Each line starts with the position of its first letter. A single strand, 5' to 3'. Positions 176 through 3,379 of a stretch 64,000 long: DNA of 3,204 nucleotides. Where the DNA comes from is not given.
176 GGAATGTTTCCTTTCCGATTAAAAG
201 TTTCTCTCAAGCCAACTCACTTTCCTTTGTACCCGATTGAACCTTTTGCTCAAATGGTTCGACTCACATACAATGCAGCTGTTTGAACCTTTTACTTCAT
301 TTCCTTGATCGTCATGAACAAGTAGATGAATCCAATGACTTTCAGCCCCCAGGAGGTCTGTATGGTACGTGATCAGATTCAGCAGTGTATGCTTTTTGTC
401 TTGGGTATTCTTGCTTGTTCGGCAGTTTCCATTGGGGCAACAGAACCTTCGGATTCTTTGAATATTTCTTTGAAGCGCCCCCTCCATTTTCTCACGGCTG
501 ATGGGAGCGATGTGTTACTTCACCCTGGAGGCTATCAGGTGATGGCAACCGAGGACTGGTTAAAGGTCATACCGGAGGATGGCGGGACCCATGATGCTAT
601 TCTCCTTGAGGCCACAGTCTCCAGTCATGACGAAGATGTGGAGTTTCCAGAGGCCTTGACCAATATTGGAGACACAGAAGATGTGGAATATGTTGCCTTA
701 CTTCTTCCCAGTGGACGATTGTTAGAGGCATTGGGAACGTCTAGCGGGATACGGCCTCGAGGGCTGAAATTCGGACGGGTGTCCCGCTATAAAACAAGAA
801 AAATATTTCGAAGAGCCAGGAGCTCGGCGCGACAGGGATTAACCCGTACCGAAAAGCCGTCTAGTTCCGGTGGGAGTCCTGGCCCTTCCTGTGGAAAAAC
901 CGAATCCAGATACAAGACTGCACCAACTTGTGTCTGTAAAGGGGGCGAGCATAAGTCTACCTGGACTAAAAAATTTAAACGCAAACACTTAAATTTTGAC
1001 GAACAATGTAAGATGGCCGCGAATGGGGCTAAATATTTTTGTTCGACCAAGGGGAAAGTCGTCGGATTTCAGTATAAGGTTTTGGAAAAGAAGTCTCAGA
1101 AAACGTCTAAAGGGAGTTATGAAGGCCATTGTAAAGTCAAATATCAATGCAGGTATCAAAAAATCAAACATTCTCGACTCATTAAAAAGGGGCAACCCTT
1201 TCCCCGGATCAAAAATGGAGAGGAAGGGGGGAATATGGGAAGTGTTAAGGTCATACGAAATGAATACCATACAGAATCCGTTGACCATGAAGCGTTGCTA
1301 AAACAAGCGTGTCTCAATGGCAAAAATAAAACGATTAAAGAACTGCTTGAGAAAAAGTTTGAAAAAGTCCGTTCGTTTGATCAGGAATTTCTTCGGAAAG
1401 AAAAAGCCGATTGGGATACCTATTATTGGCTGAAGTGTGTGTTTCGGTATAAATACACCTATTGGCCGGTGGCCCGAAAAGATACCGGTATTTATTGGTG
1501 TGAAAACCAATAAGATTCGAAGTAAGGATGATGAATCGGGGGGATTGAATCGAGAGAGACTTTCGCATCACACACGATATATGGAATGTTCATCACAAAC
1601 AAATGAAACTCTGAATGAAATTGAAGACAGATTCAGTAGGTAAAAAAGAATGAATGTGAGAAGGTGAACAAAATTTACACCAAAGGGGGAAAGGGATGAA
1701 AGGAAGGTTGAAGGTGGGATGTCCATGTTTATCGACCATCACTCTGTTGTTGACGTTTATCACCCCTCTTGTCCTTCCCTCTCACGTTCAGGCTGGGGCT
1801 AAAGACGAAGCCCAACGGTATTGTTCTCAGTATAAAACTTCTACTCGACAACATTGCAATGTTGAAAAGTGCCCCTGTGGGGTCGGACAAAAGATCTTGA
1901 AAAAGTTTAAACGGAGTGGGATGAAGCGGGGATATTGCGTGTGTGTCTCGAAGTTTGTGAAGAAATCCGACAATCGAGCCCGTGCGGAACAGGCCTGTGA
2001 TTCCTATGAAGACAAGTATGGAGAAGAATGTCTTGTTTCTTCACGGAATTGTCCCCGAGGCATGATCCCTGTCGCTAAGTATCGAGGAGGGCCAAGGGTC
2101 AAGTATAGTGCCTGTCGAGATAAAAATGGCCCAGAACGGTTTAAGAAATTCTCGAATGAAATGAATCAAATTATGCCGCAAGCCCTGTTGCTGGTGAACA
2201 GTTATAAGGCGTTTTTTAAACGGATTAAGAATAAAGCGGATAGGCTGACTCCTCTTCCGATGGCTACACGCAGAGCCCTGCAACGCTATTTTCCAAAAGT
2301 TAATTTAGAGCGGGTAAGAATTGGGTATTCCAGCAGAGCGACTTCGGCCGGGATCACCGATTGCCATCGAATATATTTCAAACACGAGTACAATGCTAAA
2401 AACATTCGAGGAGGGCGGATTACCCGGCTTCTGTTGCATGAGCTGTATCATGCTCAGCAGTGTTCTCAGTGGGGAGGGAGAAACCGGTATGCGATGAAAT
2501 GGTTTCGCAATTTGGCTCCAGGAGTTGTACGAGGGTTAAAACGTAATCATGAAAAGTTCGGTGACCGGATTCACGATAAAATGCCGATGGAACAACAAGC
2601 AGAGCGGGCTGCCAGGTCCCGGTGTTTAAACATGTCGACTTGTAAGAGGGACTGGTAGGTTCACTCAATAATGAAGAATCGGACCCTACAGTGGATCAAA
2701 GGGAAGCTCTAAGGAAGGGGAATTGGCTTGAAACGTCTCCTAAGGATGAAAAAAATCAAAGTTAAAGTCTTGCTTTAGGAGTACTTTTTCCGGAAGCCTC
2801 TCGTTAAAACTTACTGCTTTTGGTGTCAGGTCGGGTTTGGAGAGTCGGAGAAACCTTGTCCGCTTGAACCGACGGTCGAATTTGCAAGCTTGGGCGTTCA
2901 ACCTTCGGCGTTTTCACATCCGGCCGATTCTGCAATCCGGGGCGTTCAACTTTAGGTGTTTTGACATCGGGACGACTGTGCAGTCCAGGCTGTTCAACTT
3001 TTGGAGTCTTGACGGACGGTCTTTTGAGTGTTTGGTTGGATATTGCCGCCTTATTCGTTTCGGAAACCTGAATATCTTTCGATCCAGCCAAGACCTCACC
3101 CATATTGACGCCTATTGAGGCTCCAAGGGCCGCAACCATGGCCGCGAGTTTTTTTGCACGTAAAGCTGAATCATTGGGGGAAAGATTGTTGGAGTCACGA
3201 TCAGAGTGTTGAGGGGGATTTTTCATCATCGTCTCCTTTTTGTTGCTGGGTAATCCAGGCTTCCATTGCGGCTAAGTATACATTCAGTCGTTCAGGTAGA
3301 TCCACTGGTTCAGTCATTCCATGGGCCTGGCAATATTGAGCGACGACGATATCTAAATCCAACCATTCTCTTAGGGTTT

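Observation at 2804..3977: YkgJ/FliB-like Fe-S enzyme coupled to a 16-aa Lys-repeat peptide: candidate new RiPP / peptide-modification system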

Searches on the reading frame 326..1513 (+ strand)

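Call 3: search_protein_families(library=pfam, proteins=[window:326-1513:+], max_evalue=0.1)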
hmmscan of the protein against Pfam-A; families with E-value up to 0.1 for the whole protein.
window:326-1513:+ (395 aa): 0 families

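Call 4: search_protein_families(library=ncbifam, proteins=[window:326-1513:+], max_evalue=0.1)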
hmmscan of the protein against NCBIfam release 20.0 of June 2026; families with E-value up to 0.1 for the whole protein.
window:326-1513:+ (395 aa): 1 family
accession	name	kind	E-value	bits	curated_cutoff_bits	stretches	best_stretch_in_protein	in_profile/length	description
NF041701.1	Shig_StxB_2o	equivalog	0.06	13.5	204.5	0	300-340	33-73/87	Shiga toxin Stx2o subunit B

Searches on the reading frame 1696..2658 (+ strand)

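Call 3: search_protein_families(library=pfam, proteins=[window:1696-2658:+], max_evalue=0.1)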
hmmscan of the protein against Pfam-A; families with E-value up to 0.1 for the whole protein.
window:1696-2658:+ (320 aa): 1 family
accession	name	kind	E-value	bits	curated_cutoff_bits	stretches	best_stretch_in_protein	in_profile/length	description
PF13699.11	eCIS_core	-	0.0046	17.5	22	1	186-258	1-77/79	eCIS core domain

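Call 4: search_protein_families(library=ncbifam, proteins=[window:1696-2658:+], max_evalue=0.1)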
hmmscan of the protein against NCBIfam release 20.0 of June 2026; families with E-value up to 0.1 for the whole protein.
window:1696-2658:+ (320 aa): 0 families

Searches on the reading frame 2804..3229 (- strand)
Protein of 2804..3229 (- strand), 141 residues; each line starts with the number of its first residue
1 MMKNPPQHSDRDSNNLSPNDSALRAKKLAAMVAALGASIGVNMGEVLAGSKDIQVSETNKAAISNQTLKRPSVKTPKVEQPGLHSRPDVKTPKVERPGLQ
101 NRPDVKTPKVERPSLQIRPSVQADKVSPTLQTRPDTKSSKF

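Call 3: search_protein_families(library=pfam, proteins=[window:2804-3229:-], max_evalue=0.1)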
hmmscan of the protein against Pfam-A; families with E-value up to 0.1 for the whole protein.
window:2804-3229:- (141 aa): 1 family
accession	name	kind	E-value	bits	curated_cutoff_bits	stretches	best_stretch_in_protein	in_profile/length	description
PF02095.21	Extensin_1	-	0.00022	21.5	105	1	60-123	68-128/171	Extensin-like protein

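Call 4: search_protein_families(library=ncbifam, proteins=[window:2804-3229:-], max_evalue=0.1)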
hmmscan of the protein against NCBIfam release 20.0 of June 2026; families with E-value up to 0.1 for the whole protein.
window:2804-3229:- (141 aa): 1 family
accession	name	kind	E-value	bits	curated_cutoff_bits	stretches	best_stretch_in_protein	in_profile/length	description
NF033839.1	PspC_subgroup_2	exception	0.0099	14.8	500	1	59-136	275-349/557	pneumococcal surface protein PspC, LPXTG-anchored form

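Call 7: find_homologous_proteins(query=window:2804-3229:-)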
Query window:2804-3229:- (141 aa): 7 proteins with E <= 0.001 among 478 candidates.
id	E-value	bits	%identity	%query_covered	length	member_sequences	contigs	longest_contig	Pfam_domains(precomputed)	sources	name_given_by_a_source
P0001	2.7e-81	288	100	99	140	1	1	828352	-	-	-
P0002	2.6e-45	172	66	98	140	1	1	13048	-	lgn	-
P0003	2.9e-44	168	66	99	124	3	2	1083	-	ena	-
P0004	1.1e-38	150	67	88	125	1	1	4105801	-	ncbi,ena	-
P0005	4.9e-30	122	62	80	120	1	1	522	-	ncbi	-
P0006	4.7e-29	119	60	80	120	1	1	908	-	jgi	jgi:hypothetical protein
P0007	4.3e-14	71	48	72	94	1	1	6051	-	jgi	jgi:hypothetical protein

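Call 76: find_homologous_proteins(query=A4, max_evalue=0.001)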
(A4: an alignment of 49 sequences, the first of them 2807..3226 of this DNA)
Query A4 (49 sequences) (140 aa, profile of the alignment): 51 proteins with E <= 0.001 among 5213 candidates.
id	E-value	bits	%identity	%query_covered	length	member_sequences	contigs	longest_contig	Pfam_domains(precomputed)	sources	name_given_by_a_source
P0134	5.8e-22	97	39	26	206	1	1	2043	-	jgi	jgi:hypothetical protein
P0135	6.9e-21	93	39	20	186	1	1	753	-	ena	-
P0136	3.1e-20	91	48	15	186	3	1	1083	-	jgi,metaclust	metaclust:\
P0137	3.3e-20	91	42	23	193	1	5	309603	-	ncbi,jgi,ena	jgi:hypothetical protein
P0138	3.4e-20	91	36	20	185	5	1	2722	-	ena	-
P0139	3.8e-20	91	36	20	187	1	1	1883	-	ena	-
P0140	5.7e-20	90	39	20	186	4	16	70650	-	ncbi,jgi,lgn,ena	jgi:cell division protein FtsB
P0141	5.9e-20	90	43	20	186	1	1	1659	-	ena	-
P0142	1.2e-18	86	37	19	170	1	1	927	-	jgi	jgi:hypothetical protein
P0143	1.6e-18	86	41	19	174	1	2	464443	-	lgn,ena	-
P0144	2.2e-18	85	44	19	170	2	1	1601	-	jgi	jgi:hypothetical protein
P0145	7.2e-18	84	33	24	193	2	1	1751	-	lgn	-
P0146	8.1e-18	83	42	17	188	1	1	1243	-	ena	-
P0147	1.8e-17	82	47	84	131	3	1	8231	-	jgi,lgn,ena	-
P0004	2.0e-17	82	69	84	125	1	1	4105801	-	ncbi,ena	-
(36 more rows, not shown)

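Call 84: predict_structure(alignment_id=A3)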
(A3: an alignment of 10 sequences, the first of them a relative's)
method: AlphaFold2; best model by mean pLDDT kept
length: 140 residues; sequences in the alignment: 10
mean_pLDDT: 59.9   pTM: 0.22
mean pLDDT of the five models: 59.9, 55.5, 55.0, 52.6, 51.1
residues with pLDDT >= 90: 0; 70-90: 22; 50-70: 94; < 50: 24
segments of 3 or more residues with pLDDT < 50: 120-123, 137-140
pLDDT, mean of each block of 10 residues (from residue 1): 54 56 79 79 59 52 63 66 67 58 55 52 49 49
secondary structure, 60 per line:
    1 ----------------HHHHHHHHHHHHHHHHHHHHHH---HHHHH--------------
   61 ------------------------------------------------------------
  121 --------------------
elements in order: H17-38 H42-46
